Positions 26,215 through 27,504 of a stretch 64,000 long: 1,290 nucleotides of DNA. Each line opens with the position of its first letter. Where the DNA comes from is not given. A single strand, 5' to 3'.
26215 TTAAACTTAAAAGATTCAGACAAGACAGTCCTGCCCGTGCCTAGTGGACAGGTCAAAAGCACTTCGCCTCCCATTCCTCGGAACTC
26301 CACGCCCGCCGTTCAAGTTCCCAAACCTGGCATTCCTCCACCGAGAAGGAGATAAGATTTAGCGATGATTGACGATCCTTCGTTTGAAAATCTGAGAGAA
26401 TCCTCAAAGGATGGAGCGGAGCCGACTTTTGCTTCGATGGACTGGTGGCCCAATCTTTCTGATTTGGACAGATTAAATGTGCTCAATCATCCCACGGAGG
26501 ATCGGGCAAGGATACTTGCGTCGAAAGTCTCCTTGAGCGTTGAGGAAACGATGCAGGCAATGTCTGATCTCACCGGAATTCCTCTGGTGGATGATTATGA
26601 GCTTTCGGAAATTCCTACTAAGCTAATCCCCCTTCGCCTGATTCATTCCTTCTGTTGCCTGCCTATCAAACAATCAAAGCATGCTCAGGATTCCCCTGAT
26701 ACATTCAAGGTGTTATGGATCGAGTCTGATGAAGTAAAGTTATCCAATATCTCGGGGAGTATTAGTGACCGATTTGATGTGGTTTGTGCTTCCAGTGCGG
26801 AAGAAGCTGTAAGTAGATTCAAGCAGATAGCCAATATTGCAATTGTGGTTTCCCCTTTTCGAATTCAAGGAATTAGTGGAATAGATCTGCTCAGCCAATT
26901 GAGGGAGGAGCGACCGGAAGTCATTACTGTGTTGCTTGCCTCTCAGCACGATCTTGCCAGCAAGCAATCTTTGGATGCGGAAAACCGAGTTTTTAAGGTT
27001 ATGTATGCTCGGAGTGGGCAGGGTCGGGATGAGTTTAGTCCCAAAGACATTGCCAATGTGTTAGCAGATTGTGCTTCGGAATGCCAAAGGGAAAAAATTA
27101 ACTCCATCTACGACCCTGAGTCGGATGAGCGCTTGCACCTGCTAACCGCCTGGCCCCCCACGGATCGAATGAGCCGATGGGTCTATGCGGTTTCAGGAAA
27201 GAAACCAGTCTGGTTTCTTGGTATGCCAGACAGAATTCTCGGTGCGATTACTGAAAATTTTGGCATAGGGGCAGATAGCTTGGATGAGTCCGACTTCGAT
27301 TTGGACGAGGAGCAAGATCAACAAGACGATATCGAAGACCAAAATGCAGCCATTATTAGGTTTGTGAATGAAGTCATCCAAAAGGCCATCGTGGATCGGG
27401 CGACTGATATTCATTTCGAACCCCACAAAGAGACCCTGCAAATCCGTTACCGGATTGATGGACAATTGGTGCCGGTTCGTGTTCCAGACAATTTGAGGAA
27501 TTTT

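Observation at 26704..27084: CheY-like pseudo-receiver domain inserted inside the N-terminal domain of the secretion ATPase GspE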

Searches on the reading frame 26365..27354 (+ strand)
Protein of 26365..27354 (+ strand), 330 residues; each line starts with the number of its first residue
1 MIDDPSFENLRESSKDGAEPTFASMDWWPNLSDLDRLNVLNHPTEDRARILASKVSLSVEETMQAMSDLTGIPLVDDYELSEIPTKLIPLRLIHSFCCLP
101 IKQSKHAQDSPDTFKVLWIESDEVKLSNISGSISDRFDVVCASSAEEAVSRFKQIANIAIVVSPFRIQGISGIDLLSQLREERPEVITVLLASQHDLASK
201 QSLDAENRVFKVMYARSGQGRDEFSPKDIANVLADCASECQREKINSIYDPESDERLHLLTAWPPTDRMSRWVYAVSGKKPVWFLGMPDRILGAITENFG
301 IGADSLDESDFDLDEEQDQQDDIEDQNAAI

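Call 5: find_homologous_proteins(query=window:26365-27354:+, max_evalue=0.001)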
Query window:26365-27354:+ (330 aa): 61 proteins with E <= 0.001 among 2820 candidates.
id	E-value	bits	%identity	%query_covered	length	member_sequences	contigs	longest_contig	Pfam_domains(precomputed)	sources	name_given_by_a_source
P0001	1.9e-79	285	44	94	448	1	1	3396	PF00437.27,PF00072.31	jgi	jgi:FixJ family two-component response regulator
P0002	3.2e-75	271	43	98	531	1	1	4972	PF00437.27,PF00072.31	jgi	-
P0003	3.2e-73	265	43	93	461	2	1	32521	PF00437.27,PF00072.31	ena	-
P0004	1.9e-67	246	74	24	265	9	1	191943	PF00437.27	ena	-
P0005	1.5e-66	243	77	24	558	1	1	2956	PF00437.27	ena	-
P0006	7.1e-65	237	77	24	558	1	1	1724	PF00437.27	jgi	jgi:general secretion pathway protein E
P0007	3.7e-64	235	74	24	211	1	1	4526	-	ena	-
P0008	1.2e-62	230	74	22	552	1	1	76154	PF00437.27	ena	-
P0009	1.2e-62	230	74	22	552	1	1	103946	PF00437.27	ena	-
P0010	2.1e-61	226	79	24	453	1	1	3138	PF00437.27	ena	-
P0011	6.2e-57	211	58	25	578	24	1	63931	PF00437.27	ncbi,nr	ncbi:MAG: GspE/PulE family protein [Verrucomicrobiota bacterium]|nr:GspE/PulE family protein [Verruc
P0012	1.7e-56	210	62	24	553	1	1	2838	PF05157.21,PF00437.27,PF00005.34,PF13401.13,PF02463.26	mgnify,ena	mgnify:CR=1 FL=1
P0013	7.3e-56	208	58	26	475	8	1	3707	PF05157.21,PF00437.27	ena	-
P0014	1.1e-55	207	67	24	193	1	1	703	PF05157.21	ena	-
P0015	2.5e-55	206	60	27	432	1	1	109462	PF00437.27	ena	-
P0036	1.3e-45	174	38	70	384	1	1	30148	PF00437.27,PF00072.31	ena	-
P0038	1.5e-37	148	44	49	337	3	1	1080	PF00437.27,PF00072.31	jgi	jgi:type II secretory ATPase GspE/PulE/Tfp pilus assembly ATPase PilB-like protein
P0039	8.5e-37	145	66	24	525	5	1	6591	PF05157.21,PF00437.27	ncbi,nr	ncbi:MAG TPA: secretion system protein E [Opitutae bacterium]|nr:secretion system protein E [Opituta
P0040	5.2e-36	143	43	57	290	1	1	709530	PF00437.27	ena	-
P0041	4.5e-35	140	34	77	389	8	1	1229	-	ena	-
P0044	1.4e-31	128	40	52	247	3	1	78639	PF00437.27,PF00072.31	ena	-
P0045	4.8e-30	123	66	23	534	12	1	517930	PF05157.21,PF00437.27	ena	-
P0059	5.9e-12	64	29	49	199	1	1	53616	PF00437.27,PF00072.31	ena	-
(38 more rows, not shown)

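Call 6: search_solved_structures(query=window:26365-27354:+, max_evalue=10, show_alignments=3)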
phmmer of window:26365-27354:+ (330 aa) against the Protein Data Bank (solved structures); distinct sequences matched with E-value up to 10: 19.
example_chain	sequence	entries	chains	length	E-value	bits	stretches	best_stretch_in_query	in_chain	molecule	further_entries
2vuh_B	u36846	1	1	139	1.9e-06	30.6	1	117-202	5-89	HYDROGENASE TRANSCRIPTIONAL REGULATORY PROTEIN HUPR1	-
2jk1_A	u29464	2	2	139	1.9e-06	30.6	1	117-202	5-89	HYDROGENASE TRANSCRIPTIONAL REGULATORY PROTEIN HUPR1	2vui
3kcn_A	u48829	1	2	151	0.00015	24.4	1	115-213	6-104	Adenylate cyclase homolog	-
3jte_A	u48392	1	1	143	0.00044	22.9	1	115-199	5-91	Response regulator receiver protein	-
3a0r_B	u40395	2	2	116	0.0071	18.9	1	135-209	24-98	Response regulator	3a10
3a0u_A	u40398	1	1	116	0.0092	18.5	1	135-208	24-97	Response regulator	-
6swl_A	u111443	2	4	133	0.036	16.6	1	134-200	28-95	Two-component response regulator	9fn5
8p6f_A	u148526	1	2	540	0.04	16.4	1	110-193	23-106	Response regulator receiver domain-containing protein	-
12aw_A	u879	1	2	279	0.074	15.6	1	110-184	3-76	HYBRID TWO-COMPONENT SYSTEM PROTEIN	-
7ve6_A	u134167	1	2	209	0.087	15.3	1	113-205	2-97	Response regulator protein VraR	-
8ted_A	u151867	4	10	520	0.11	15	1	112-193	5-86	Response regulator receiver protein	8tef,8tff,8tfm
8thp_A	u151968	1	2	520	0.11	15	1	112-193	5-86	Response regulator receiver protein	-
4gvp_A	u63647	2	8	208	0.11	15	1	113-205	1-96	Response regulator protein vraR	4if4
9qih_A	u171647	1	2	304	0.14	14.6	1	115-197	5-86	SenB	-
3hdv_A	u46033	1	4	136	0.18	14.3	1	136-194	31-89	Response regulator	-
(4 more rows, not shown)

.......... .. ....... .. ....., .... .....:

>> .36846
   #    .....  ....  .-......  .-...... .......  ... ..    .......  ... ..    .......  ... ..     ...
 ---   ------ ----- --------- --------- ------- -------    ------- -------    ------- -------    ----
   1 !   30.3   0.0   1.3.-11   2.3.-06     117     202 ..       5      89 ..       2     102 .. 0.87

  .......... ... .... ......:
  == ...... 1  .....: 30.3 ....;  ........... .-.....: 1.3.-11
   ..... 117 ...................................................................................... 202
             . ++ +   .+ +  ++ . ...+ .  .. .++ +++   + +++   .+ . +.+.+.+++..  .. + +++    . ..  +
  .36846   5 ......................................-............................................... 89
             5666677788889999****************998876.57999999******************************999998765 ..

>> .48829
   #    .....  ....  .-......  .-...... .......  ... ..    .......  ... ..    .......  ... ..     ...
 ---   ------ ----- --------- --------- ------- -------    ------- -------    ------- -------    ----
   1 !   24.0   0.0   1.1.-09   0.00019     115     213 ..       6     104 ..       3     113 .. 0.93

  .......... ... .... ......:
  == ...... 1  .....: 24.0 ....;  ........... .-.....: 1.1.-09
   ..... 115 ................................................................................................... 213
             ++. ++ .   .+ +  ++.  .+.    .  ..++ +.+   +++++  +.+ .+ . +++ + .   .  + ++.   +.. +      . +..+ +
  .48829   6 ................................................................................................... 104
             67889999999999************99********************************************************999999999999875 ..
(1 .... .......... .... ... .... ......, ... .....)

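Call 14: find_encoding_contigs(protein=P0003, flank=10000, max_places=3)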
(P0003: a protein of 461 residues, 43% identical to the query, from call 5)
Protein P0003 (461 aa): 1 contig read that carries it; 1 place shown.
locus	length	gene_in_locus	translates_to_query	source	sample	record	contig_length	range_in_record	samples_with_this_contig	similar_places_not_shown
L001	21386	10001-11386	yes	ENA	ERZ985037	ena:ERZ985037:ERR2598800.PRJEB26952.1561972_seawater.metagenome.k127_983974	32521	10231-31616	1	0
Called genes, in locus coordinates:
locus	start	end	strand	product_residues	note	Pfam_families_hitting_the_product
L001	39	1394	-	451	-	PF00359:PTS_EIIA_2, PF21755:DacZ_P, PF02457:DAC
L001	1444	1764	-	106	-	PF00507:Oxidored_q4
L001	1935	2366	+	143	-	PF07963:N_methyl, PF08334:T2SSG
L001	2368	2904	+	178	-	PF07963:N_methyl (weak)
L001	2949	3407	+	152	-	-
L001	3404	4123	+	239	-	PF07963:N_methyl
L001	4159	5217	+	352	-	PF21687:T2SSK_1st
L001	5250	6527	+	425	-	-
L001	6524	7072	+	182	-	-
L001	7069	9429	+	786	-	PF03958:Secretin_N, PF00263:Secretin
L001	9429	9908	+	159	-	-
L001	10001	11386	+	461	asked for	PF00072:Response_reg, PF00437:T2SSE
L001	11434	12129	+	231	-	PF00437:T2SSE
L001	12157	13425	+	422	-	PF28597:T2SSF_N, PF00482:T2SSF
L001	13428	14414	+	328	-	-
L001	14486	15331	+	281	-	PF23023:Anti-Pycsar_Apyc1 (faint), PF12706:Lactamase_B_2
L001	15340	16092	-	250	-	PF10988:DUF2807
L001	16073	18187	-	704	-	PF00270:DEAD (faint), PF04851:ResIII, PF17757:UvrB_inter, PF27431:UvrB_3rd, PF00271:Helicase_C, PF12344:UvrB, PF02151:UVR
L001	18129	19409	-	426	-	PF00375:SDF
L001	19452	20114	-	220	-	PF00702:Hydrolase, PF13419:HAD_2, PF13242:Hydrolase_like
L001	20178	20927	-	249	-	-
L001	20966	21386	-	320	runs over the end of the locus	-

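Call 22: find_homologous_proteins(query=A3, max_evalue=0.00001)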
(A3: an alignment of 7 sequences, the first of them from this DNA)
Query A3 (7 sequences) (282 aa, profile of the alignment): 77 proteins with E <= 0.00001 among 6653 candidates.
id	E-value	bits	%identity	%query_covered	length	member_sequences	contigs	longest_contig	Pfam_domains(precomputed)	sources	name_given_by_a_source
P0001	2.5e-136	472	43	100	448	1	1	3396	PF00437.27,PF00072.31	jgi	jgi:FixJ family two-component response regulator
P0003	1.0e-133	463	41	100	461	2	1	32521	PF00437.27,PF00072.31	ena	-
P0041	1.9e-96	341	34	90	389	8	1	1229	-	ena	-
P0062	1.2e-89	319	35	95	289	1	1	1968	PF00072.31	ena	-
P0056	6.4e-73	264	30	77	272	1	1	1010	-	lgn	-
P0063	1.1e-71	260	36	66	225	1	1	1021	PF00072.31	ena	-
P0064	1.6e-63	233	46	56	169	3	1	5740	PF00072.31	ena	-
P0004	1.8e-63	233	74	28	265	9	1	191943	PF00437.27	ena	-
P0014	3.2e-63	232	60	30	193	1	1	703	PF05157.21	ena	-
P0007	4.1e-63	232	65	28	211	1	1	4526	-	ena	-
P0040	4.4e-63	232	36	57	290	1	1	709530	PF00437.27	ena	-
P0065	5.9e-61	225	43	58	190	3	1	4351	PF00072.31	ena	-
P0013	8.9e-61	224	58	30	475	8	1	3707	PF05157.21,PF00437.27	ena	-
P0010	1.3e-59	220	65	28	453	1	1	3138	PF00437.27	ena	-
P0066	1.6e-59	220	63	28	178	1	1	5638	-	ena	-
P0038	1.8e-57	213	39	48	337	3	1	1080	PF00437.27,PF00072.31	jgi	jgi:type II secretory ATPase GspE/PulE/Tfp pilus assembly ATPase PilB-like protein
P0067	3.7e-57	212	43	45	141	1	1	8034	PF05157.21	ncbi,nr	ncbi:MAG TPA: secretion system protein E, partial [Opitutae bacterium]|nr:secretion system protein E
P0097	4.4e-18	84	29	28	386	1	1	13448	PF13487.13,PF00072.31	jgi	jgi:response regulator RpfG family c-di-GMP phosphodiesterase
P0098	5.6e-18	84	29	28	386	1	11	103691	PF13487.13,PF00072.31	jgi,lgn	jgi:response regulator RpfG family c-di-GMP phosphodiesterase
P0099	5.6e-18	84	29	28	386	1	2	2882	PF13487.13,PF00072.31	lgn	-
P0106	2.3e-10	59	31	20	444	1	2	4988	PF00158.33,PF25601.2,PF02954.26,PF00004.36,PF14532.13,PF07728.21,PF00072.31,PF01078.28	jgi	jgi:two-component system, NtrC family, response regulator AlgB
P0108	1.8e-9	56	-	-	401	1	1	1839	PF08668.19,PF00072.31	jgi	jgi:HD-like signal output (HDOD) protein/ActR/RegA family two-component response regulator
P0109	1.9e-9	56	24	13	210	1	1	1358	PF00072.31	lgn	-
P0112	4.8e-8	51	50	6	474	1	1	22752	PF00158.33,PF25601.2,PF02954.26,PF14532.13,PF07728.21,PF00072.31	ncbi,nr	ncbi:MAG: sigma-54 dependent transcriptional regulator [Verrucomicrobiota bacterium]|nr:sigma-54 dep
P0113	5.7e-8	51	-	-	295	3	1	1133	PF00072.31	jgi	jgi:CheY-like chemotaxis protein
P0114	1.2e-7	50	-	-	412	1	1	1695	PF13487.13,PF01966.29,PF00072.31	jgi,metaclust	metaclust:\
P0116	4.3e-7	48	17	53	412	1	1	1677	PF02518.32,PF00072.31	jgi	jgi:CheY-like chemotaxis protein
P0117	6.3e-7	48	18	29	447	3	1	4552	PF00158.33,PF07724.21,PF25601.2,PF00004.36,PF14532.13,PF07728.21,PF00072.31,PF01078.28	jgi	jgi:DNA-binding NtrC family response regulator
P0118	5.9e-6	44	29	26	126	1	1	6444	PF00072.31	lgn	-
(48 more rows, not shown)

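Call 23: find_related_loci(query=A3, collection=genome_contigs, flank=3000)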
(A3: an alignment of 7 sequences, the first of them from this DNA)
Query A3 (282 aa) in genome_contigs; peptide patterns used: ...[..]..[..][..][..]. (x = any residue, [..] = any of these).
168 stretches matched a pattern; 46 encode a relative of the query (tblastn E <= 1e-3); 46 distinct loci.
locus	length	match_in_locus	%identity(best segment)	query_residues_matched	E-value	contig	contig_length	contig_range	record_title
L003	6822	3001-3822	42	1-282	9e-75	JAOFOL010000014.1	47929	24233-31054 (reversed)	Opitutales bacterium isolate AH-709-J17 AH-709-J17_NODE_14, whole genome shotgun sequence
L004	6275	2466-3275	42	1-278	3e-74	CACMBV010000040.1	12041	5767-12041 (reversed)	MAG: uncultured Verrucomicrobia bacterium isolate AG-891-C06 genome assembly, contig: AG-891-C06_NODE_40, whole genome s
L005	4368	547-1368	41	1-282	2e-74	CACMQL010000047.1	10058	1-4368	MAG: uncultured Verrucomicrobia bacterium isolate AG-919-G08 genome assembly, contig: AG-919-G08_NODE_47, whole genome s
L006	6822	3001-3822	42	1-282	2e-74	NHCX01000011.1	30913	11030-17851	MAG: Verrucomicrobia bacterium TMED44 54349, whole genome shotgun sequence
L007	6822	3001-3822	40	1-282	2e-74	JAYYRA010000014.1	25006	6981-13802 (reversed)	MAG: Verrucomicrobiota bacterium isolate DS_MAG62 DS_MAG62_0014, whole genome shotgun sequence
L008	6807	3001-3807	44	1-279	2e-74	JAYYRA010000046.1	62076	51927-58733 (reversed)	MAG: Verrucomicrobiota bacterium isolate DS_MAG62 DS_MAG62_0046, whole genome shotgun sequence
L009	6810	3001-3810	41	1-278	9e-74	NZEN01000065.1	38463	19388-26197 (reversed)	MAG: Opitutia bacterium isolate ARS1007 18861, whole genome shotgun sequence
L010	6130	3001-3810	41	1-280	2e-69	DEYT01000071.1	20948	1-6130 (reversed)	MAG TPA_asm: Opitutia bacterium UBA3151 UBA3151_contig_29704, whole genome shotgun sequence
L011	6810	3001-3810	42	1-279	2e-68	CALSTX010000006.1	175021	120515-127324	MAG: uncultured Opitutales bacterium isolate AC_MB256 genome assembly, contig: contig_33685_AC_MB256, whole genome shotg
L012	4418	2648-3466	40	1-282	5e-68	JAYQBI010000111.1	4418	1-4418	MAG: Opitutales bacterium isolate 139585_S186_metabat_bins_2.tsv.009 NODE_17102_length_4418_cov_9.685308, whole genome s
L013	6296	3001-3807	41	1-279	7e-68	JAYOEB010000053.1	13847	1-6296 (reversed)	MAG: Opitutia bacterium isolate 139553_S155_concoct_bins.tsv.047_sub NODE_5412_length_13847_cov_4.480278, whole genome s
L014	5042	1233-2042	40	1-280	3e-66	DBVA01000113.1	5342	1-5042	MAG TPA_asm: Opitutia bacterium UBA1276 UBA1276_contig_38283, whole genome shotgun sequence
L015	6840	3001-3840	38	1-282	1e-63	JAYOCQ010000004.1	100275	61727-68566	MAG: Opitutales bacterium isolate 139553_S155_rosella_bins.tsv.010 NODE_224_length_100275_cov_11.824267, whole genome sh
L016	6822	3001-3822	38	1-279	3e-56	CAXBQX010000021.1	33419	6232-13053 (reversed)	MAG TPA_asm: uncultured Opitutales bacterium isolate SRR4831646_metabat2_20 genome assembly, contig: ERZ2944601.214, who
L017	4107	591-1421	39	1-282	4e-56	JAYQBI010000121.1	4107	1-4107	MAG: Opitutales bacterium isolate 139585_S186_metabat_bins_2.tsv.009 NODE_18870_length_4107_cov_7.156713, whole genome s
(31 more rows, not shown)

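Call 46: predict_structure(alignment_id=A4)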
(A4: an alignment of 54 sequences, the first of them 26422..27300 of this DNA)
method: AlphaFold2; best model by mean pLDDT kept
length: 293 residues; sequences in the alignment: 54
mean_pLDDT: 87.1   pTM: 0.60
mean pLDDT of the five models: 87.1, 86.2, 84.7, 84.6, 83.7
residues with pLDDT >= 90: 197; 70-90: 55; 50-70: 32; < 50: 9
segments of 3 or more residues with pLDDT < 50: 291-293
pLDDT, mean of each block of 10 residues (from residue 1): 80 96 94 97 95 91 91 92 70 82 91 92 97 93 95 95 95 86 72 85 84 93 73 71 94 94 95 91 56 46
secondary structure, 60 per line:
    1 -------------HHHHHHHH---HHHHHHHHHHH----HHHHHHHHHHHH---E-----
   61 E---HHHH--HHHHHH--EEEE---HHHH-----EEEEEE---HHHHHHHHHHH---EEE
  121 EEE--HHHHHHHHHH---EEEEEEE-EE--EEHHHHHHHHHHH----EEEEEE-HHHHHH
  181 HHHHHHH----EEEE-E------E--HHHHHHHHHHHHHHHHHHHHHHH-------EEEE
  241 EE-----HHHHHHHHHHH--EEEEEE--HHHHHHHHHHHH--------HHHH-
elements in order: H14-21 H25-35 H40-51 H65-68 H71-76 E79-82 H86-89 E95-100 H104-114 E118-123 H126-135 E139-145 H153-163 E168-173 H175-187 E192-195 H207-229 E237-242 H248-258 E261-266 H269-280 H289-292
